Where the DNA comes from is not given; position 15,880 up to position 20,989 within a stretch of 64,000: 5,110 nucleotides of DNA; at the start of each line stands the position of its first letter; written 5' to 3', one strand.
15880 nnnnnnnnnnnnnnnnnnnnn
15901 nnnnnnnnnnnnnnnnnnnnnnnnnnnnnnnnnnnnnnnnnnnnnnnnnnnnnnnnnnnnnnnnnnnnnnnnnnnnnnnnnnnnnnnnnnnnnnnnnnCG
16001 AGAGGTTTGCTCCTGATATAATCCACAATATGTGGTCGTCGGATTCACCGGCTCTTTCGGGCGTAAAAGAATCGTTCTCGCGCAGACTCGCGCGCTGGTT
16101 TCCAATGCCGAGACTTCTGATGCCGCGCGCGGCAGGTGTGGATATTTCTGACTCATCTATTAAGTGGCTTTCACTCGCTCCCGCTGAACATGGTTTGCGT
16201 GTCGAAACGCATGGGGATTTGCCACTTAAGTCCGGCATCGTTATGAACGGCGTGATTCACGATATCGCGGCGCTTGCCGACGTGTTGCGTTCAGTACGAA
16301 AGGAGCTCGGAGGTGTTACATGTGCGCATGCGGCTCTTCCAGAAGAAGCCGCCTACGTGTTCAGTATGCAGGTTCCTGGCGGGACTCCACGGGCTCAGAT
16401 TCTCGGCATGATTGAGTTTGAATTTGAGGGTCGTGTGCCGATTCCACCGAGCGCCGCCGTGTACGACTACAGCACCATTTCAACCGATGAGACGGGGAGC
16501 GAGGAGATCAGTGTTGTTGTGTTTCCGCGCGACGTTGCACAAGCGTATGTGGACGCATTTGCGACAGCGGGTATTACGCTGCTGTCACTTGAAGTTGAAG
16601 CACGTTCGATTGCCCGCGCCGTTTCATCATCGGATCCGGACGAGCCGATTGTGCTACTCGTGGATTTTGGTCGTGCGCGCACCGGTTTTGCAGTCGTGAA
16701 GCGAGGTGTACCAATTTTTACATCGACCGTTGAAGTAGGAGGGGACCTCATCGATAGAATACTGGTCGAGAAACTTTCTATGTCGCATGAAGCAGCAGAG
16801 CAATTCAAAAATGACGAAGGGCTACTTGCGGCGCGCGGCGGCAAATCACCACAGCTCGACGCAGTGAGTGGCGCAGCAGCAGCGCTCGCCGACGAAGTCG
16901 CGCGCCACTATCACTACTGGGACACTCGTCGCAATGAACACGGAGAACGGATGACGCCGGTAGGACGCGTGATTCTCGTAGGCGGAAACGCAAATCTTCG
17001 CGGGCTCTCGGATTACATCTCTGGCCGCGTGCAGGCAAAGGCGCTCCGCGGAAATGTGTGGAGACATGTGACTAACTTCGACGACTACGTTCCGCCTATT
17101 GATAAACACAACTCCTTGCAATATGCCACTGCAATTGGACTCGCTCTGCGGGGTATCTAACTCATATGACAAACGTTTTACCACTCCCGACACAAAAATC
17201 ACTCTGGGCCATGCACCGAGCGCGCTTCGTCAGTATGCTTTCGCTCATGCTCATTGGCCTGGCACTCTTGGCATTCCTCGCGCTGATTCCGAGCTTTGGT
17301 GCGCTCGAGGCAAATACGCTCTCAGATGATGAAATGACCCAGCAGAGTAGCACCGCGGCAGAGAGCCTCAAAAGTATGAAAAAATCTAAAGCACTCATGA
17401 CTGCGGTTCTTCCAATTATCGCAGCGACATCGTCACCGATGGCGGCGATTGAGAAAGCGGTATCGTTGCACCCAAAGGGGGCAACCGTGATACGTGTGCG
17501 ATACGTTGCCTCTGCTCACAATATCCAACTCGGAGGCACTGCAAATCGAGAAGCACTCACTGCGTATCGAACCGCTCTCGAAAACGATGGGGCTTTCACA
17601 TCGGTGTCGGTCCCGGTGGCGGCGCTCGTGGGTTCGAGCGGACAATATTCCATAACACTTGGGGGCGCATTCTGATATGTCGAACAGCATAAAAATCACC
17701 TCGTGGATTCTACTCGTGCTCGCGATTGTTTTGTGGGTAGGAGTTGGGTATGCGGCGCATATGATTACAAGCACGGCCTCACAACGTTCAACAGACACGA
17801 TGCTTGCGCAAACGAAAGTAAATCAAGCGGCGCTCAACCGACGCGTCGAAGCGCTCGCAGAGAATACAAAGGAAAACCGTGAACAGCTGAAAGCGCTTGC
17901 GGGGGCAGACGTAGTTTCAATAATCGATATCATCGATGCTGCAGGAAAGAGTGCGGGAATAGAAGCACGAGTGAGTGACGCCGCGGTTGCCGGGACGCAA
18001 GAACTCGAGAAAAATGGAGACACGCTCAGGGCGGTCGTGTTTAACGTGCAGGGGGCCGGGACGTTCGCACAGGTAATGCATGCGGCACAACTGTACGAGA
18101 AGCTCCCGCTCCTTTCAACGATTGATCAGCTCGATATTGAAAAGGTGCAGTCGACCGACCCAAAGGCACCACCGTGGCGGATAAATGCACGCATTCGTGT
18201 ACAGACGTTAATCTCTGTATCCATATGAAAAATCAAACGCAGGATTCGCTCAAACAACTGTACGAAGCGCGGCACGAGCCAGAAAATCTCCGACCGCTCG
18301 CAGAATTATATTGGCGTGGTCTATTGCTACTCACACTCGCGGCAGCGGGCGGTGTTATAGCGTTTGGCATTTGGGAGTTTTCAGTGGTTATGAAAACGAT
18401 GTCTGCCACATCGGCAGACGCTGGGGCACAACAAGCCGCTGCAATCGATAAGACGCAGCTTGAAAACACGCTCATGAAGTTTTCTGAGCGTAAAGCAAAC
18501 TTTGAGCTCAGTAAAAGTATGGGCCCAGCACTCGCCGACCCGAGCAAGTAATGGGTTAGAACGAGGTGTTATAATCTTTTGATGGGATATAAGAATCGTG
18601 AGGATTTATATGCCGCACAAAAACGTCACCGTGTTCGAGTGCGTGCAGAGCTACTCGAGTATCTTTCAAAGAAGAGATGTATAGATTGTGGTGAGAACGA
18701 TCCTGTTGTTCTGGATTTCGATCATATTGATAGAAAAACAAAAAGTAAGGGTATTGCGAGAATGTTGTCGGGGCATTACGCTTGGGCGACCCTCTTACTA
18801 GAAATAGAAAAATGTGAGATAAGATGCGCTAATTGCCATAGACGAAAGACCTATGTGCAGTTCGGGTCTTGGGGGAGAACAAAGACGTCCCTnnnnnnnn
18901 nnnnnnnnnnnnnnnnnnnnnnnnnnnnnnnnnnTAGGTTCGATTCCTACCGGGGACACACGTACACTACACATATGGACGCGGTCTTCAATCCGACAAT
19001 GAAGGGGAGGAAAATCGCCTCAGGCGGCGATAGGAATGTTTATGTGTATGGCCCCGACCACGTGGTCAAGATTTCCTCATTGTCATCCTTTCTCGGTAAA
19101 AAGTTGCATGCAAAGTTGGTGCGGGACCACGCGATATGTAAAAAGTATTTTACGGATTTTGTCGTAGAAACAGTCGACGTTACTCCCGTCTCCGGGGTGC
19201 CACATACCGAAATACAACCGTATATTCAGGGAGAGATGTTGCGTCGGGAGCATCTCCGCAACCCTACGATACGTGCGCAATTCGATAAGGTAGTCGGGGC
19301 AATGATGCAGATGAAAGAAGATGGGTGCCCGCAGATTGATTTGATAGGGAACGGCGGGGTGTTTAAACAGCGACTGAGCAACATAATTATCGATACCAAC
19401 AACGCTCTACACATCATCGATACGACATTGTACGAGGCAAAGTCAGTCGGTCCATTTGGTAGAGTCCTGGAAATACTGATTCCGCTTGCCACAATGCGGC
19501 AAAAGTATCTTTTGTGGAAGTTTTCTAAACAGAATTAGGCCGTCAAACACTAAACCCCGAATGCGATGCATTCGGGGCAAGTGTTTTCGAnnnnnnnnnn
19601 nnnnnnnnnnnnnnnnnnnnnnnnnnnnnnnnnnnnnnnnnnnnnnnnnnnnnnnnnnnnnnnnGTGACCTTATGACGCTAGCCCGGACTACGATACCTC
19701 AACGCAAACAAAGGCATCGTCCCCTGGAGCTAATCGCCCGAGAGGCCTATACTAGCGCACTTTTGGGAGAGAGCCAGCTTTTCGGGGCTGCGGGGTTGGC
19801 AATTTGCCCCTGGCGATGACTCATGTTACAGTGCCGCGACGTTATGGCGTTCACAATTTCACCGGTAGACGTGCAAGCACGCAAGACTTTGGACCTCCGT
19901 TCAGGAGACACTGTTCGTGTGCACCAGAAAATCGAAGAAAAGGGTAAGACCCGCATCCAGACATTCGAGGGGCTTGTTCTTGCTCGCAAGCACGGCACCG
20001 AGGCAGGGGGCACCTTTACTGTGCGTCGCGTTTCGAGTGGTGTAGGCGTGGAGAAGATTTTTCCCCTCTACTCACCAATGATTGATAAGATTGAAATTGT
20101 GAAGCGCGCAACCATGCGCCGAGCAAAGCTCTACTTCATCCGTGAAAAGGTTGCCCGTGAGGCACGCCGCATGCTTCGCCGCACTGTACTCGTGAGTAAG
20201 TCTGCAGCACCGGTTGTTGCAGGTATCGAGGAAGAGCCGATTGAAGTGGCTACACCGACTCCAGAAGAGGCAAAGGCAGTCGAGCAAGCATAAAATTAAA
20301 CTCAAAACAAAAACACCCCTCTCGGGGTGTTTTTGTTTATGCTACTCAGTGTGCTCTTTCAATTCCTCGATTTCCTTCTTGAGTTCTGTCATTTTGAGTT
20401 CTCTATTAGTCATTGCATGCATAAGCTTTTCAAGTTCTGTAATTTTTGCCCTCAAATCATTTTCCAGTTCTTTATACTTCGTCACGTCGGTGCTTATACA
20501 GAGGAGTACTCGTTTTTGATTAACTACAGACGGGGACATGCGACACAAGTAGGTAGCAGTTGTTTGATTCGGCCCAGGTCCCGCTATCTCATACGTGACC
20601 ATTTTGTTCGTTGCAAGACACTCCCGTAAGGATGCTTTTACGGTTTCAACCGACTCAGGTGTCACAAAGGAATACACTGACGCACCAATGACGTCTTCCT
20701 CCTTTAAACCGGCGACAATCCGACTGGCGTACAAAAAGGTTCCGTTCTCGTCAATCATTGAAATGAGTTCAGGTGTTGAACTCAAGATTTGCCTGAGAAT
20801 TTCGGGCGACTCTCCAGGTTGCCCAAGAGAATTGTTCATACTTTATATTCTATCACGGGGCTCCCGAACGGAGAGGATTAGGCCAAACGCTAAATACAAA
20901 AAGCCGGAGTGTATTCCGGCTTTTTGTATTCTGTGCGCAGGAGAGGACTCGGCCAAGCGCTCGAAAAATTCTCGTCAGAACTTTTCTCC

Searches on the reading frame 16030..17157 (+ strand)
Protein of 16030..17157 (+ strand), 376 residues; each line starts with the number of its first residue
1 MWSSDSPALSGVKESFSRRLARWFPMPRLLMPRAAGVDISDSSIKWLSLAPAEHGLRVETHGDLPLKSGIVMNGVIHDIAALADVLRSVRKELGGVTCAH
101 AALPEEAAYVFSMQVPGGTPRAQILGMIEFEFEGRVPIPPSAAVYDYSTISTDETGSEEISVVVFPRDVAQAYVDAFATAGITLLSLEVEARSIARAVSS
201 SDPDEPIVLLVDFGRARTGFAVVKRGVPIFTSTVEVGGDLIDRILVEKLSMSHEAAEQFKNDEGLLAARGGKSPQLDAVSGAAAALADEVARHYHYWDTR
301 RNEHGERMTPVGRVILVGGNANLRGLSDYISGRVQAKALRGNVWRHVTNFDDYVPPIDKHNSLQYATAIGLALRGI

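Call 35: search_protein_families(library=pfam, proteins=[window:16030-17157:+], max_evalue=0.001)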
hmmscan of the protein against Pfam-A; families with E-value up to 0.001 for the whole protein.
window:16030-17157:+ (376 aa): 2 families
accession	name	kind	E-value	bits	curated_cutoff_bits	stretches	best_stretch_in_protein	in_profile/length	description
PF11104.14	PilM_2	-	1.8e-32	113.1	27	1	36-375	1-339/340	Type IV pilus assembly protein PilM;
PF14450.12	FtsA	-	1e-08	36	31.8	1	210-370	2-127/127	Cell division protein FtsA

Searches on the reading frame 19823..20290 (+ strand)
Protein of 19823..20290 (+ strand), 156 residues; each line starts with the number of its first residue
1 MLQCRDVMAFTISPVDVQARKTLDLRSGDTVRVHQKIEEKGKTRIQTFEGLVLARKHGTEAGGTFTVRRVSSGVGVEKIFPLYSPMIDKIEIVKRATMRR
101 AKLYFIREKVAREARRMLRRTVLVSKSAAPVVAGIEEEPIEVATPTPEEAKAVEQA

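Call 36: search_protein_families(library=pfam, proteins=[window:19823-20290:+], max_evalue=0.001)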
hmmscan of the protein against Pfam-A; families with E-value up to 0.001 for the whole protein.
window:19823-20290:+ (156 aa): 1 family
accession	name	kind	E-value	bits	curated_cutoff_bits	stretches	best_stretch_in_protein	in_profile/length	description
PF01245.26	Ribosomal_L19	-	6.6e-35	119.9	22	1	20-115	13-107/111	Ribosomal protein L19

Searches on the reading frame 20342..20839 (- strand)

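Call 36: search_protein_families(library=pfam, proteins=[window:20342-20839:-], max_evalue=0.001)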
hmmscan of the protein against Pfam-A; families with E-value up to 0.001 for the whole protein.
window:20342-20839:- (165 aa): 3 families
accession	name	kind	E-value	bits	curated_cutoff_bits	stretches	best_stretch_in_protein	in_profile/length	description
PF08448.16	PAS_4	-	5.7e-09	36.6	23.1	1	19-121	1-107/110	PAS fold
PF00989.32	PAS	-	3.3e-07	30.8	22.6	1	15-115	3-109/113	PAS fold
PF13426.13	PAS_9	-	5.1e-05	23.9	27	1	27-121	5-103/103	PAS domain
